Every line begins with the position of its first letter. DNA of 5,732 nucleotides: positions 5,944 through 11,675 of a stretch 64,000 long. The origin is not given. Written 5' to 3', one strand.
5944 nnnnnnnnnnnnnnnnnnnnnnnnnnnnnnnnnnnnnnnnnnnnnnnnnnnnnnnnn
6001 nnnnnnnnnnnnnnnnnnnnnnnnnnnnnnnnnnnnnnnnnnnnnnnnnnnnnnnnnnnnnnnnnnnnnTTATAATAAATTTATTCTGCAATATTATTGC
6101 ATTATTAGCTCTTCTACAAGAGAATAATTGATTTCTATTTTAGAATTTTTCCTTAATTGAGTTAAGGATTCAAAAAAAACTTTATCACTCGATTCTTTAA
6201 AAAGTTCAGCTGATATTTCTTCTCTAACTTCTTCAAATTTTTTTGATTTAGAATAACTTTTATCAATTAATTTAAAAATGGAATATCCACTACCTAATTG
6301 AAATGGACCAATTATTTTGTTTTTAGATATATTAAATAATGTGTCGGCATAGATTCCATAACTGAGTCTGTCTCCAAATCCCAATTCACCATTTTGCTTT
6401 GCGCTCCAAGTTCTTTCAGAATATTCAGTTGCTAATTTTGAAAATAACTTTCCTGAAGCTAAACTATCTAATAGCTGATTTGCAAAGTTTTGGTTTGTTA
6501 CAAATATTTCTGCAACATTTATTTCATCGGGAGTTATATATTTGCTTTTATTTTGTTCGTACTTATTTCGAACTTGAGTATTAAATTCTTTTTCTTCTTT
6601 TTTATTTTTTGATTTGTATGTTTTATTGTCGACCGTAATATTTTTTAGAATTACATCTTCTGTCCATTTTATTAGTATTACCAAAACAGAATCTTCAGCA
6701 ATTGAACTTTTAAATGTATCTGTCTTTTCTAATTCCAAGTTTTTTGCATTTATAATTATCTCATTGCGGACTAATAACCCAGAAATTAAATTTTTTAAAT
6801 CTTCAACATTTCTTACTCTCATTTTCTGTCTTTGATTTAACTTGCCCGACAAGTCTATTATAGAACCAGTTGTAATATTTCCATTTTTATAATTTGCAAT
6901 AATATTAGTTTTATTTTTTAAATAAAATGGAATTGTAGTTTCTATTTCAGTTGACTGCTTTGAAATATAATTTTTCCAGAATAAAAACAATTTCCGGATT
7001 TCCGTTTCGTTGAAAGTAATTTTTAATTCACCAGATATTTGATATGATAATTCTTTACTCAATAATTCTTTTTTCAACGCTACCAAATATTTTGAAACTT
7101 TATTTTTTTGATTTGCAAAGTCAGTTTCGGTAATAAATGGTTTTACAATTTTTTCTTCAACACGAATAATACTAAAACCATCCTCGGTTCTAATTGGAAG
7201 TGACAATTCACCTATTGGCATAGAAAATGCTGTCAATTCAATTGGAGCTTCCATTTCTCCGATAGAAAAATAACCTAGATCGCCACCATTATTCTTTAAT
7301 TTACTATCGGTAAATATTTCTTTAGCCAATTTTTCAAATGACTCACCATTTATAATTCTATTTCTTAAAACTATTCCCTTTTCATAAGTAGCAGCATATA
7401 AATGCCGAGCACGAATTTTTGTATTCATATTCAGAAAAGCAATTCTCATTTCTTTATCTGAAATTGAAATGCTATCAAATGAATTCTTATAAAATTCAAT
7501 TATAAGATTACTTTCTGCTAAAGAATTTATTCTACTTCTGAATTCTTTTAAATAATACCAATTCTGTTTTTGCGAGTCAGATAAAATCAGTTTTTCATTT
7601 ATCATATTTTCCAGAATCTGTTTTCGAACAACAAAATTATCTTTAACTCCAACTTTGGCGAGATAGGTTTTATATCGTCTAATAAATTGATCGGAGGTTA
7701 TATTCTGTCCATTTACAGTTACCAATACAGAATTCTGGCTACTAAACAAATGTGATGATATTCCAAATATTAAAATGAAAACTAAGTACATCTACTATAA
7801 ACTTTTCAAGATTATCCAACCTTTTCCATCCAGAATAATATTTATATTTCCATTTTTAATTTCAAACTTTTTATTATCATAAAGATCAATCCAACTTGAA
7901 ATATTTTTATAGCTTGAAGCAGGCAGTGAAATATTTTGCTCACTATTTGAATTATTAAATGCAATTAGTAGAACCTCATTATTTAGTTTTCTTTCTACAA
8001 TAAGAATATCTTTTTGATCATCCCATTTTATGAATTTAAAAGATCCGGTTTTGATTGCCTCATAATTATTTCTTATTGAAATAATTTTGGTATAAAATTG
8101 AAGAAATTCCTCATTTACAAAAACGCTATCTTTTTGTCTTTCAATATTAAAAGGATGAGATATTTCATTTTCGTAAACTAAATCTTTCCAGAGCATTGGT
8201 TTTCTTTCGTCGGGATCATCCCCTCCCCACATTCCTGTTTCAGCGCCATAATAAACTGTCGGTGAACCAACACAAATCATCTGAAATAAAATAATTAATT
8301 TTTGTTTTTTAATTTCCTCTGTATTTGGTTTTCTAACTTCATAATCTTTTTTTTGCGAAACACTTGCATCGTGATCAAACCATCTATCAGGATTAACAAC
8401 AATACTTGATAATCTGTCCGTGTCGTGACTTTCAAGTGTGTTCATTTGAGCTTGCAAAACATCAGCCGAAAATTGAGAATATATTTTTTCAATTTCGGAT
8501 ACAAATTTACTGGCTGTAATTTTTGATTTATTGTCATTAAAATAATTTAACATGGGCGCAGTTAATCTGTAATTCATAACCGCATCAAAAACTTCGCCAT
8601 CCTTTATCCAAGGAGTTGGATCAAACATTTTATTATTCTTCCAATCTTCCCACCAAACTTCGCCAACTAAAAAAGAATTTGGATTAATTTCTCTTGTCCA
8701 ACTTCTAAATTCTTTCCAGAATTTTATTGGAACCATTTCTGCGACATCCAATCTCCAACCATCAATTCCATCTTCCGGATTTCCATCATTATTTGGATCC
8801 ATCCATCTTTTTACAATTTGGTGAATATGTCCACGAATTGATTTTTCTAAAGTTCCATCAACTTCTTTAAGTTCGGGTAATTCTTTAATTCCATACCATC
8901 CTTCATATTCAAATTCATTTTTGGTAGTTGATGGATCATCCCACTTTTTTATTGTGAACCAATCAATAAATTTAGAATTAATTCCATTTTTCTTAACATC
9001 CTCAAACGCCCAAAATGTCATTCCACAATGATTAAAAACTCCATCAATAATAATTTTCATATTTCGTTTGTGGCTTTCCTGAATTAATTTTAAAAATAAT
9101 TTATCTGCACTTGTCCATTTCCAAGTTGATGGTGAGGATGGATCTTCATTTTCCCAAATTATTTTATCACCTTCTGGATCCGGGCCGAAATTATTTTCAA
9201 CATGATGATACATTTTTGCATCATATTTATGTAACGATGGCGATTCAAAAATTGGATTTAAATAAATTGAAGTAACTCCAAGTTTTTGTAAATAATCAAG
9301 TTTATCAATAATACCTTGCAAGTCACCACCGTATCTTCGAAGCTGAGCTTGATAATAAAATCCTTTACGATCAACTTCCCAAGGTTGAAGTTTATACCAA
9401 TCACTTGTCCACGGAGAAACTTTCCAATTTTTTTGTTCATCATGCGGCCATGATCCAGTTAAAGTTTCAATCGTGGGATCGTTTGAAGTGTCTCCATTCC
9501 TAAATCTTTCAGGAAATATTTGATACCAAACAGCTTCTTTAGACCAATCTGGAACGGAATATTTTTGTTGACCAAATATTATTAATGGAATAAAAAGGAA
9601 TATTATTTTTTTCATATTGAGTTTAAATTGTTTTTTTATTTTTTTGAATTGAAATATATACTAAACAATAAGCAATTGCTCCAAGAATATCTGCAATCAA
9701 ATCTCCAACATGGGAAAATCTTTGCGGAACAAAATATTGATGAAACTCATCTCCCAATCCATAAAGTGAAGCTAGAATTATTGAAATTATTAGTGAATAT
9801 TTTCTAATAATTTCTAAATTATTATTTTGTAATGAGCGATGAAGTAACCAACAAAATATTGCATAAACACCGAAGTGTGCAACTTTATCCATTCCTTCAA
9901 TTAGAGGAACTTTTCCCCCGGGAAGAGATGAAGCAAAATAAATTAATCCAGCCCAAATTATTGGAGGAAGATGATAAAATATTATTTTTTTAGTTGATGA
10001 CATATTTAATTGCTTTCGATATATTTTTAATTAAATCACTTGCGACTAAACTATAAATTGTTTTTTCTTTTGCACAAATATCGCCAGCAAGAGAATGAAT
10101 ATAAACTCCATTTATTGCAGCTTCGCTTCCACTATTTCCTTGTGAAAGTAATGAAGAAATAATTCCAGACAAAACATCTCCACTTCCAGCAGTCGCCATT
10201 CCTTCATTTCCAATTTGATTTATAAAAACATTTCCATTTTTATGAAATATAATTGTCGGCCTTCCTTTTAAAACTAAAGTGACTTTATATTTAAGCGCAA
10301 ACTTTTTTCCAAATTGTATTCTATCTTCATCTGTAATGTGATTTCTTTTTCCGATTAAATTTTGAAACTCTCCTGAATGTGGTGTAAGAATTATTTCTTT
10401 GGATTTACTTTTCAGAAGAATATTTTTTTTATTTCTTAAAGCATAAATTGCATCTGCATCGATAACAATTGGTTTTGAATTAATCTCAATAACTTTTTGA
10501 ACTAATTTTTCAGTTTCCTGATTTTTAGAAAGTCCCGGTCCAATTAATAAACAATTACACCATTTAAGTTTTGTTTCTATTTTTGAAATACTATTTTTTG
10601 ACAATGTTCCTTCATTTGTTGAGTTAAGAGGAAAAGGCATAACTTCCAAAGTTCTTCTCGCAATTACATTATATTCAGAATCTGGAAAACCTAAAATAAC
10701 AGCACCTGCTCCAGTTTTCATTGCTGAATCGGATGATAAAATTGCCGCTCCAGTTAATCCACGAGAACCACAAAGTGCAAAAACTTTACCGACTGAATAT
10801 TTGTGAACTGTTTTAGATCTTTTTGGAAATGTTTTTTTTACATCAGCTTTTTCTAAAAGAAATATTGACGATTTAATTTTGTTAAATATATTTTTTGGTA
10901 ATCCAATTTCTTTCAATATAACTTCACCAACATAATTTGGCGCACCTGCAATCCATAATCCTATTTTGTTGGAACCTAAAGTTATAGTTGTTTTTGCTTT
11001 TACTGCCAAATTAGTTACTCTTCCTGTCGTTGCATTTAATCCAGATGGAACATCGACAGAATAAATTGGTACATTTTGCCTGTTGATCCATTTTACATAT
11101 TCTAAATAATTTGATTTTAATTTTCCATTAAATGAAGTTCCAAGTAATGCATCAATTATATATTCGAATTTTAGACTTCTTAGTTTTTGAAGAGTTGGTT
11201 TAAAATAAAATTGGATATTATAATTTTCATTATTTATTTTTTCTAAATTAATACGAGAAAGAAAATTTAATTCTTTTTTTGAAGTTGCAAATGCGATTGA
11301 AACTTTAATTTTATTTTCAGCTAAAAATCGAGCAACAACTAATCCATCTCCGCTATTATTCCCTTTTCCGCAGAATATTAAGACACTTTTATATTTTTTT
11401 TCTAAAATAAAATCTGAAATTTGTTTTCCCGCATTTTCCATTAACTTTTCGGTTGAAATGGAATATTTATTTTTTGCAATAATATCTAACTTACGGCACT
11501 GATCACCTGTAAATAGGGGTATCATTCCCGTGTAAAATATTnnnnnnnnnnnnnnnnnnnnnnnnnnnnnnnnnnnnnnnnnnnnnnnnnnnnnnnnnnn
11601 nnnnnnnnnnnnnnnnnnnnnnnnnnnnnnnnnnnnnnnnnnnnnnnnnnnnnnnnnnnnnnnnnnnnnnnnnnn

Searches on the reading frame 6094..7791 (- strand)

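Call 13: search_protein_families(library=pfam, proteins=[window:6094-7791:-], max_evalue=0.001)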
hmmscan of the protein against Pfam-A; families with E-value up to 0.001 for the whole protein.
window:6094-7791:- (565 aa): 5 families
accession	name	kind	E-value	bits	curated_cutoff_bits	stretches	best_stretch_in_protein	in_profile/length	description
PF00639.27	Rotamase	-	4.8e-26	92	21.7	2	135-212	18-96/97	PPIC-type PPIASE domain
PF13616.12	Rotamase_3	-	1.4e-23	84.1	22.5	2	142-214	43-115/116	PPIC-type PPIASE domain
PF13145.12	Rotamase_2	-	2e-18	67.8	27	1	405-524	4-121/121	PPIC-type PPIASE domain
PF13624.11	SurA_N_3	-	2.3e-07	31.2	27.2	1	3-76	23-104/162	SurA-like N-terminal domain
PF13623.11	SurA_N_2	-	3.6e-07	30.6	28.5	1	3-76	21-106/145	SurA-like N-terminal domain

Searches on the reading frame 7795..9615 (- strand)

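Call 13: search_protein_families(library=pfam, proteins=[window:7795-9615:-], max_evalue=0.001)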
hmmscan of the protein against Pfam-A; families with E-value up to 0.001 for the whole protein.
window:7795-9615:- (606 aa): 3 families
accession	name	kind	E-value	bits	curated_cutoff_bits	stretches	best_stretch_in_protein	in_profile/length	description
PF00128.31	Alpha-amylase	-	1.8e-53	182.8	22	2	174-524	69-446/446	Alpha amylase, catalytic domain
PF16657.11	Malt_amylase_C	-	3.7e-09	37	27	1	524-602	1-75/75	Maltogenic Amylase, C-terminal domain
PF22026.2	Alpha-amylase_C_2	-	9.8e-06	26.3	27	1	533-596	8-71/78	Alpha-amylase C-terminal domain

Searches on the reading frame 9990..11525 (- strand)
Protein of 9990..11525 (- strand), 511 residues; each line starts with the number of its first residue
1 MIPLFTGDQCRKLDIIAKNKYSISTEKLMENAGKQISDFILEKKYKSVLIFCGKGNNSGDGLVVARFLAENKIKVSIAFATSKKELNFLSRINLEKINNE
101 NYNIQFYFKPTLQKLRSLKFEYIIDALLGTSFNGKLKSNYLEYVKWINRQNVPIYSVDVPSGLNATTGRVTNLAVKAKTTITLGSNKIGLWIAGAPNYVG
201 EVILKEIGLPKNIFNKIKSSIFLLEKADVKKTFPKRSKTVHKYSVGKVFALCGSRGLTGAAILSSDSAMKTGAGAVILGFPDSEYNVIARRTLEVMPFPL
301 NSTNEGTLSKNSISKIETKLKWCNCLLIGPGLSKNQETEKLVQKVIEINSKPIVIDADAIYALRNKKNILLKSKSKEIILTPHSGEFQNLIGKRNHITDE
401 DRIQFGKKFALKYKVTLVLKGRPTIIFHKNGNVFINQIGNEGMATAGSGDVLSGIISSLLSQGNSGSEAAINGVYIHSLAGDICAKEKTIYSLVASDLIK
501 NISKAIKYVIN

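Call 13: search_protein_families(library=pfam, proteins=[window:9990-11525:-], max_evalue=0.001)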
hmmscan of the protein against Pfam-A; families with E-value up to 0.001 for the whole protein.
window:9990-11525:- (511 aa): 4 families
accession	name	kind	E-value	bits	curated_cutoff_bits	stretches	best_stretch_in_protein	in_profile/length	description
PF01256.23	Carb_kinase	-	3.8e-57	194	27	1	250-502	3-240/242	NAD(P)H-hydrate dehydratase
PF03853.21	YjeF_N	-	1.1e-42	146.3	24.9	1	26-188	2-168/169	YjeF-related protein N-terminus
PF08543.17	Phos_pyr_kin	-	0.00069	19.5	27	0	338-470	74-221/246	Phosphomethylpyrimidine kinase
PF02110.20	HK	-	0.00072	19.4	27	0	323-490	50-228/247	Hydroxyethylthiazole kinase family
